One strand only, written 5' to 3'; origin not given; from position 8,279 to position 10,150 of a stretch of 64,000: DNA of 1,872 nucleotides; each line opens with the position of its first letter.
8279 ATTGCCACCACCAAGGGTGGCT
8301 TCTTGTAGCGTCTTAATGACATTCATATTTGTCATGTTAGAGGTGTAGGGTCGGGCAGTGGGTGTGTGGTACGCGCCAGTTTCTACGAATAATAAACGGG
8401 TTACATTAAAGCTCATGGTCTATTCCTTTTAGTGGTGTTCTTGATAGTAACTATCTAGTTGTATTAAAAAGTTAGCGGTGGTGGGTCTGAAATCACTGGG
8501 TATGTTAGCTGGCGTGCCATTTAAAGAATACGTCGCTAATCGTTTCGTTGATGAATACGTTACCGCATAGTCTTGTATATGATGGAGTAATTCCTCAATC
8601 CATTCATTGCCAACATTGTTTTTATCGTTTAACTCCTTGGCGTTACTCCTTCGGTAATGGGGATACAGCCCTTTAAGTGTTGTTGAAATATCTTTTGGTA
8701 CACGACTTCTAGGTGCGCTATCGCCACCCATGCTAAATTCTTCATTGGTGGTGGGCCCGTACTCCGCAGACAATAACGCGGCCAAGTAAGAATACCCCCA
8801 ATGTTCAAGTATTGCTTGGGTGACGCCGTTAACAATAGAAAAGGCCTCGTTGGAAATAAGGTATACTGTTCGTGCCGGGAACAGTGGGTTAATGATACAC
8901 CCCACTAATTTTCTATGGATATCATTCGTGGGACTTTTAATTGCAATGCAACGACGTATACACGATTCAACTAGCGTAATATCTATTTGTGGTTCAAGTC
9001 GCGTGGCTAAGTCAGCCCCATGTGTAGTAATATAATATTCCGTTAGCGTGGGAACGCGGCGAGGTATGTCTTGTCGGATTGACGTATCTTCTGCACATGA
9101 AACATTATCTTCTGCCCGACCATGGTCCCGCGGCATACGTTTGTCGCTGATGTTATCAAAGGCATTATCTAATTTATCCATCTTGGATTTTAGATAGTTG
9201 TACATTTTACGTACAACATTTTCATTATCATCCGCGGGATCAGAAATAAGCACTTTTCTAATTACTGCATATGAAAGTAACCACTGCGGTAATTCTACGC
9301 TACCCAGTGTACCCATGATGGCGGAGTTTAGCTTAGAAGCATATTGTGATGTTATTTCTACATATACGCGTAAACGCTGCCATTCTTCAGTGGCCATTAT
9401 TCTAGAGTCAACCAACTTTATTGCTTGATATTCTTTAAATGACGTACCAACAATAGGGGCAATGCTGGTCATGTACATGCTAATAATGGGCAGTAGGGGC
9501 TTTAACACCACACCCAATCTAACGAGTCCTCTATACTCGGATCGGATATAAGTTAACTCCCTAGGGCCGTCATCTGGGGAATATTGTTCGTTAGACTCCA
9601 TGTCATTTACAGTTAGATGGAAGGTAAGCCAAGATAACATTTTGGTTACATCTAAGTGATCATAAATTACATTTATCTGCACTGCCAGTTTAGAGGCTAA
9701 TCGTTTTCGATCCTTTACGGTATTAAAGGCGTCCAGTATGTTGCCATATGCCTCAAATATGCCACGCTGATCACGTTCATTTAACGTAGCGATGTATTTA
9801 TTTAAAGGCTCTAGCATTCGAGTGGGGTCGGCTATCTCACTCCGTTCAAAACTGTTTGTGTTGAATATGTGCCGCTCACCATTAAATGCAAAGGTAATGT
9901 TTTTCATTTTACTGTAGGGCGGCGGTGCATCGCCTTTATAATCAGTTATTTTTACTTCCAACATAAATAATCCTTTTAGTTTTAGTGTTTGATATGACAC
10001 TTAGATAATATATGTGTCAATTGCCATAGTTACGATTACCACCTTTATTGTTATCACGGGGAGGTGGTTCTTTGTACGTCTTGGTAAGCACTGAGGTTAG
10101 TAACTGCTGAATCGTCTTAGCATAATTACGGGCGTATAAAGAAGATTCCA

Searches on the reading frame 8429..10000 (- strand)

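Call 114: search_protein_families(library=phrogs, proteins=[window:8429-10000:-], max_evalue=0.001)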
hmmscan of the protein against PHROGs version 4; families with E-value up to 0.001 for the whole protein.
window:8429-10000:- (523 aa): 1 family
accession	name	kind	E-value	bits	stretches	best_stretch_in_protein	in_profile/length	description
phrog_3209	-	unknown function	1.6e-80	272.3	1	32-490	13-476/509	-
